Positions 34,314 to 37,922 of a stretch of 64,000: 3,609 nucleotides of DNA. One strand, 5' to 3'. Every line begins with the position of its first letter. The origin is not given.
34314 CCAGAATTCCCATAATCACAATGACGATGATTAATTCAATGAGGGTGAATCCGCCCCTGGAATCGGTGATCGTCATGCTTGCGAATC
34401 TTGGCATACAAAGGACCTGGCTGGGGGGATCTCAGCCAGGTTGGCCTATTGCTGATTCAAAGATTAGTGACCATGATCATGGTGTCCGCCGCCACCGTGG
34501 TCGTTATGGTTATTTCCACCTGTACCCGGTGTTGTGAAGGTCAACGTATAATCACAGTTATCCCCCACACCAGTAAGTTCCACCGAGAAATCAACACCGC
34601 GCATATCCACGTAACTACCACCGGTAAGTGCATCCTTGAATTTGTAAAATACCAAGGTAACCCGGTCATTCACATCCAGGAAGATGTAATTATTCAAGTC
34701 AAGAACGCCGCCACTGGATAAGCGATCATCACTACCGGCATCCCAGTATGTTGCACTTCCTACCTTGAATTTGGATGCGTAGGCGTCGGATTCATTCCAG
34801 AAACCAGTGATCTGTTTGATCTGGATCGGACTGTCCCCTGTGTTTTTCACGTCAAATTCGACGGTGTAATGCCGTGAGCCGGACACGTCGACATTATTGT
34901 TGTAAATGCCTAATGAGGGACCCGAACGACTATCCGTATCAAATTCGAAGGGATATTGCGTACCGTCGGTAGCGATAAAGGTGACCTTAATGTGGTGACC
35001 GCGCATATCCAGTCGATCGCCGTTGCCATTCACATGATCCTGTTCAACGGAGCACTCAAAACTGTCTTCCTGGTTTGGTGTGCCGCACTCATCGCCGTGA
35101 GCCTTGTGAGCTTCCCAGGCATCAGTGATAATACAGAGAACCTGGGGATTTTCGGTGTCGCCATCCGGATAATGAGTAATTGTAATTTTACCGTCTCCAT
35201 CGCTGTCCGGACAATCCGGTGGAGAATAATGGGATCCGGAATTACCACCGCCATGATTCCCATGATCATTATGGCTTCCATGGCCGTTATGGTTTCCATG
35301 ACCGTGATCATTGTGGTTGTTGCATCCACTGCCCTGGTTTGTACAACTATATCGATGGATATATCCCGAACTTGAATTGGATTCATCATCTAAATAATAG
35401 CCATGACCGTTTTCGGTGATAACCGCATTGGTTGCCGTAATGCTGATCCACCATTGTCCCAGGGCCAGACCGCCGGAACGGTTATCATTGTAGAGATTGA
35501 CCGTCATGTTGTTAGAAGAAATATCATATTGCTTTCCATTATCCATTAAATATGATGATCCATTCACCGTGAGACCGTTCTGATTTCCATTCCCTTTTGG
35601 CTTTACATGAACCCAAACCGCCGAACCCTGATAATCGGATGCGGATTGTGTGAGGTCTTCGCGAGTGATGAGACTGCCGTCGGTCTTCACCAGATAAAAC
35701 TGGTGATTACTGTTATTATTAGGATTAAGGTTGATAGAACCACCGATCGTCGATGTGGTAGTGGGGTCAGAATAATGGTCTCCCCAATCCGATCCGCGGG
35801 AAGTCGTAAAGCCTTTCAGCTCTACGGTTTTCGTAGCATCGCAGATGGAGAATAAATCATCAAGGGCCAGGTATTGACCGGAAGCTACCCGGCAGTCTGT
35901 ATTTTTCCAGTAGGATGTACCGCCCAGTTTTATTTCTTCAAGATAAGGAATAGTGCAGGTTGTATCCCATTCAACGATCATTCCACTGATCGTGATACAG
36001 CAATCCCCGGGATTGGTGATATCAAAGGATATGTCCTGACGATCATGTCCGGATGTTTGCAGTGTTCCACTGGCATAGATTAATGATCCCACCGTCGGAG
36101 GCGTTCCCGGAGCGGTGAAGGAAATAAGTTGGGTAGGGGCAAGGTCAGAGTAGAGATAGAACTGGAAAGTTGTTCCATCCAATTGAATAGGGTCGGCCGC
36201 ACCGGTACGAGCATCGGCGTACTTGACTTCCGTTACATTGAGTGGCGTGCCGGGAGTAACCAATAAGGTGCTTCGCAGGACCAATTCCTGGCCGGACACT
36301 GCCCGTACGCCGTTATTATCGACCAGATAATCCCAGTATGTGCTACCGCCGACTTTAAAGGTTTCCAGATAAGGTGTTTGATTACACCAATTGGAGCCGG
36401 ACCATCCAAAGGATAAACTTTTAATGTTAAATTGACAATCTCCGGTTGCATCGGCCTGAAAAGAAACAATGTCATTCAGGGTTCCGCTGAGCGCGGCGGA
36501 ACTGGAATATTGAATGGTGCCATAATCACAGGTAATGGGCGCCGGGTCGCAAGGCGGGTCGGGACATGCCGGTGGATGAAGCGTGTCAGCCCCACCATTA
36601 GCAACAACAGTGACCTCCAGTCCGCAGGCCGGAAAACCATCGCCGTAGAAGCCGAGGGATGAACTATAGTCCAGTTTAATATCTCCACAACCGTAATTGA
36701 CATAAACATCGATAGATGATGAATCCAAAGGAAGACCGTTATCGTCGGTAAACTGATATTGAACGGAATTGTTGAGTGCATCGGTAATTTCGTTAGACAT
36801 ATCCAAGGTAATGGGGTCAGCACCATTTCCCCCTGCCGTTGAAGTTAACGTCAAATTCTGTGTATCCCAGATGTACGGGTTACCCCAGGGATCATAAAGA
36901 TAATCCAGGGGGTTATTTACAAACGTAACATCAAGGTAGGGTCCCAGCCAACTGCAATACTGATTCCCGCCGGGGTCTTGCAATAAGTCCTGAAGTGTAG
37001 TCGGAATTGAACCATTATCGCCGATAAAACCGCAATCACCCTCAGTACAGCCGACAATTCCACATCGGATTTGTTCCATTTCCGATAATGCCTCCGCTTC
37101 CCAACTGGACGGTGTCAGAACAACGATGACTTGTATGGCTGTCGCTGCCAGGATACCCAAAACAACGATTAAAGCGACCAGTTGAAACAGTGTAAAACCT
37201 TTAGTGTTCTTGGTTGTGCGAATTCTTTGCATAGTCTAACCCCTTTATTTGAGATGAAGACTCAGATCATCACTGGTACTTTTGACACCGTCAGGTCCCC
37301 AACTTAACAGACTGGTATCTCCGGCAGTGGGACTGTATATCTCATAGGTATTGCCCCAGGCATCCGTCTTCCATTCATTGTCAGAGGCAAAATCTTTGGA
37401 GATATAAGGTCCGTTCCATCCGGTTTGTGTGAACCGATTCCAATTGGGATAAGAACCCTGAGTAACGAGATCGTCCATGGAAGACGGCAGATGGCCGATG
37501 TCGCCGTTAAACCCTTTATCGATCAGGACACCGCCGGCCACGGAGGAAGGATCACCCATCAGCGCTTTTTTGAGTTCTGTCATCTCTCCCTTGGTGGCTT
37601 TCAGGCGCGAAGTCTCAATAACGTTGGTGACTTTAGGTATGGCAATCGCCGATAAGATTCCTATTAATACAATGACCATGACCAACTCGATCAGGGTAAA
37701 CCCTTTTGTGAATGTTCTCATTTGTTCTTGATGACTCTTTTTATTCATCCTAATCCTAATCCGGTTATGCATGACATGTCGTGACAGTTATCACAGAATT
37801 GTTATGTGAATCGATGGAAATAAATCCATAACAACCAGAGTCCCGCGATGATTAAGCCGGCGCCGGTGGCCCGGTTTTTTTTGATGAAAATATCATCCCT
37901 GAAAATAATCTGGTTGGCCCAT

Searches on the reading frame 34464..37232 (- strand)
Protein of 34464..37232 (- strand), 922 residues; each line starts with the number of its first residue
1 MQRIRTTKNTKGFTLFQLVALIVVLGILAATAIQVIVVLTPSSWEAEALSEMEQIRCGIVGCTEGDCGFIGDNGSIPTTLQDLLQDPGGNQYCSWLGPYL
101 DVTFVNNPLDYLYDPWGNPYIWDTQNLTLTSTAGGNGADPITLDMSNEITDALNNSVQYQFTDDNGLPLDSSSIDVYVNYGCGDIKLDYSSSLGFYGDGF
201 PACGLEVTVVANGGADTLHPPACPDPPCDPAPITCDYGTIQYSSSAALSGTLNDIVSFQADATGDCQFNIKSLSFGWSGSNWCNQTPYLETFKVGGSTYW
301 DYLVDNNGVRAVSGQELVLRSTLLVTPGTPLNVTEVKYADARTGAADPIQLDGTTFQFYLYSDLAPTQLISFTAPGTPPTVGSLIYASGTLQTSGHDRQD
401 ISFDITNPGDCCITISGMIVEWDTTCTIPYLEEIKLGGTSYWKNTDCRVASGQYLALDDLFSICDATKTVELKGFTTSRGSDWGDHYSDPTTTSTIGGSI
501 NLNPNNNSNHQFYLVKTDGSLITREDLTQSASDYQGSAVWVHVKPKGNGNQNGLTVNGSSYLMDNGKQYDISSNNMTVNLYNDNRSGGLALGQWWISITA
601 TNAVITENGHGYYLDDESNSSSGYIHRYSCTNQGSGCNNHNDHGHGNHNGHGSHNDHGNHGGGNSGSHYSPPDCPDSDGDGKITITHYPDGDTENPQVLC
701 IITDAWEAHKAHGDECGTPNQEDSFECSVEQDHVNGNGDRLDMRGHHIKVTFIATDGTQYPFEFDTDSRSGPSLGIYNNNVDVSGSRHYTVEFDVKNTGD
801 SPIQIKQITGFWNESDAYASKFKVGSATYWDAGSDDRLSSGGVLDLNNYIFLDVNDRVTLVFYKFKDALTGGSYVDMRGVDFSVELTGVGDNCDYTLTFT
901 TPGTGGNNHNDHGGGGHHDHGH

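Call 6: search_protein_families(library=ncbifam, proteins=[window:34464-37232:-], max_evalue=0.01)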
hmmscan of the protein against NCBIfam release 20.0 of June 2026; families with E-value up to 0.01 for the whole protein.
window:34464-37232:- (922 aa): 1 family
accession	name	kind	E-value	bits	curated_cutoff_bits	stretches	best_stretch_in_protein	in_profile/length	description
TIGR01710.1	typeII_sec_gspG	equivalog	5.8e-05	23.1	88.85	1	11-126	1-105/134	type II secretion system major pseudopilin GspG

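Call 7: search_protein_families(library=pfam, proteins=[window:34464-37232:-], max_evalue=0.01)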
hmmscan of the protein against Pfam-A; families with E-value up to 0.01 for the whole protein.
window:34464-37232:- (922 aa): 0 families

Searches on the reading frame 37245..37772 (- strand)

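Call 6: search_protein_families(library=ncbifam, proteins=[window:37245-37772:-], max_evalue=0.01)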
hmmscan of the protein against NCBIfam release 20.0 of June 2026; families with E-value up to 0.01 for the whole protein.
window:37245-37772:- (175 aa): 9 families
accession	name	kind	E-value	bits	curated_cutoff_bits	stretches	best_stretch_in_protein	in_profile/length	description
TIGR01710.1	typeII_sec_gspG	equivalog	9.8e-16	58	88.85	1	23-168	1-128/134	type II secretion system major pseudopilin GspG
NF041775.1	typeIV_PilA_Myxo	equivalog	2.3e-07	31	400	1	22-64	10-52/214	type IV pilin protein PilA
TIGR02532.1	IV_pilin_GFxxxE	domain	2.8e-07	30.1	16.3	1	23-45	2-24/24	prepilin-type N-terminal cleavage/methylation domain-containing protein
TIGR02596.1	TIGR02596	subfamily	3e-07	30.7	70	1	25-68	1-45/196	Verru_Chthon cassette protein D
NF007862.0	PRK10574.1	equivalog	3.4e-07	30.5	138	1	22-57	4-39/145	prepilin peptidase-dependent pilin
TIGR01708.2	typeII_sec_gspH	equivalog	9.8e-06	25.7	80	1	23-58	2-37/169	type II secretion system minor pseudopilin GspH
NF040999.1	pilin_ComGC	equivalog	1.5e-05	25.1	75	1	23-52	2-31/84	competence type IV pilus major pilin ComGC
NF007800.0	PRK10506.1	equivalog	0.0011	18.8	158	1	20-60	6-46/163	prepilin peptidase-dependent protein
NF041013.1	T4P_ComGE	equivalog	0.0091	16.1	49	1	23-63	4-44/83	competence type IV pilus minor pilin ComGE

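Call 7: search_protein_families(library=pfam, proteins=[window:37245-37772:-], max_evalue=0.01)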
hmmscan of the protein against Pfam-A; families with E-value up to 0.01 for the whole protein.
window:37245-37772:- (175 aa): 2 families
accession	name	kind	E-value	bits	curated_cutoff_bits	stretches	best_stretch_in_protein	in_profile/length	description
PF08334.16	T2SSG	-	3e-06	27.7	21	1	89-168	29-100/108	Type II secretion system (T2SS), protein G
PF07963.17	N_methyl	-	1.2e-05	25.1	21.2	1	23-45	5-27/27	Prokaryotic N-terminal methylation motif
